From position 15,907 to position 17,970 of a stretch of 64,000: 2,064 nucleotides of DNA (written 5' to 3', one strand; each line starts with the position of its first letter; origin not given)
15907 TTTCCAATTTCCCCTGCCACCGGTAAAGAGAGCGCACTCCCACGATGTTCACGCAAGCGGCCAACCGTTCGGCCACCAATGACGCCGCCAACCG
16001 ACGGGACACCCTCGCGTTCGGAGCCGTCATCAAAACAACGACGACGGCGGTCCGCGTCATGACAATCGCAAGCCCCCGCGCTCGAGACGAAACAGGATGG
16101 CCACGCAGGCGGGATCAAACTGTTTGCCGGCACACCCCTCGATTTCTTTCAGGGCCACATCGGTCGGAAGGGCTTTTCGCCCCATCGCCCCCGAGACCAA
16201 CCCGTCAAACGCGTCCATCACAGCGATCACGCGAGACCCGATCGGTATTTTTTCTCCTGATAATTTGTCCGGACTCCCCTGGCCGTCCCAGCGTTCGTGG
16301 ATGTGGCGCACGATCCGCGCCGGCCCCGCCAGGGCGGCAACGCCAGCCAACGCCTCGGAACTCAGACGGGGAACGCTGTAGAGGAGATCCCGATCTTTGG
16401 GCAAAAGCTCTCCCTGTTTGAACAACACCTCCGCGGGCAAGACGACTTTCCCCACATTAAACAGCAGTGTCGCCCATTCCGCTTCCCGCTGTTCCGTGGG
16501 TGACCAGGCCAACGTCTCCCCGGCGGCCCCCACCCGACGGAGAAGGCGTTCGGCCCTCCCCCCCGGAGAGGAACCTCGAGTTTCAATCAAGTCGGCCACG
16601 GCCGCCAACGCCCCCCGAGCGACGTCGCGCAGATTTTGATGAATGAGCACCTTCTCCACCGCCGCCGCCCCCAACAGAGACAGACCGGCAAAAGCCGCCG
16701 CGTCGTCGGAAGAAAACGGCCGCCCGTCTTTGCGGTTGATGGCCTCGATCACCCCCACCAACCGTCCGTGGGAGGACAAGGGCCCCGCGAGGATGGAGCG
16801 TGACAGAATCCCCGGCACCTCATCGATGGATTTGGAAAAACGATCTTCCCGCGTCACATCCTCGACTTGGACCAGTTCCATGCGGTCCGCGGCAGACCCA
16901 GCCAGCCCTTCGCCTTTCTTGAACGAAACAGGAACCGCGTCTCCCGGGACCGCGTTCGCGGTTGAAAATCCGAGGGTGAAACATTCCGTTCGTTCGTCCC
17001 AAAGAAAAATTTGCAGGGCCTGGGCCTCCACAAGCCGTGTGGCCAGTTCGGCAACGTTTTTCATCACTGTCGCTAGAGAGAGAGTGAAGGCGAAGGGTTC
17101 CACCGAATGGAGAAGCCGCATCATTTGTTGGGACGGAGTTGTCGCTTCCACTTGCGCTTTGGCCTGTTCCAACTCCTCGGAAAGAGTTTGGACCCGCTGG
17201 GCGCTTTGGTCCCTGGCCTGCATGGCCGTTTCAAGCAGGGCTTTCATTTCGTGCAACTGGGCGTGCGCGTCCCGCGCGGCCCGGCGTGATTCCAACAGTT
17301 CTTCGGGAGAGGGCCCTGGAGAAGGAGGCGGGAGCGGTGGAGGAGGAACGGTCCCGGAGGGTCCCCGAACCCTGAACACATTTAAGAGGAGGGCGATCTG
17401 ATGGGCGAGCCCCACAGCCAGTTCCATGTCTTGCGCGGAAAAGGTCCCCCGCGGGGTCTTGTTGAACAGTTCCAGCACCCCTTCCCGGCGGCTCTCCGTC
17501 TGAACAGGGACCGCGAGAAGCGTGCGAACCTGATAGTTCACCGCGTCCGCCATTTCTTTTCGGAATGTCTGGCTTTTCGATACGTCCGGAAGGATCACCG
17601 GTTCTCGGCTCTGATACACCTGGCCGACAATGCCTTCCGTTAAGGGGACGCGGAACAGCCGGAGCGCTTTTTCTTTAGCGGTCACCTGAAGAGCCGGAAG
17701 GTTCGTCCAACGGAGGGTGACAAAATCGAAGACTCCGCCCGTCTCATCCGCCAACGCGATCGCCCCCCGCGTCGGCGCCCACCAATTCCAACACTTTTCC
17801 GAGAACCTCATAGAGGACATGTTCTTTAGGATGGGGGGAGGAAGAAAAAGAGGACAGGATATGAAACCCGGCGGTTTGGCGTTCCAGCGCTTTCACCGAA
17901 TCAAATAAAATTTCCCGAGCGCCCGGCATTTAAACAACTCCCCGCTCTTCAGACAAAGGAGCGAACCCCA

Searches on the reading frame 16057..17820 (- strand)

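Call 72: search_protein_families(library=pfam, max_evalue=0.00001, proteins=[window:16057-17820:-])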
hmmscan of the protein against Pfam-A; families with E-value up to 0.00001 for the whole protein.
window:16057-17820:- (587 aa): 4 families
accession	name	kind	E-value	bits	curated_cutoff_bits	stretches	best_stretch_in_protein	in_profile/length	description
PF13487.12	HD_5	-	2.2e-30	106.1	27.2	1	408-571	3-169/170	HD domain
PF01590.32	GAF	-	7.6e-24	85.2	22.4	2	36-144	34-131/133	GAF domain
PF13185.12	GAF_2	-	2.3e-22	80.1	28.6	2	19-146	23-135/136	GAF domain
PF13492.12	GAF_3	-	1.5e-12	48.5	27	0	87-144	69-125/129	GAF domain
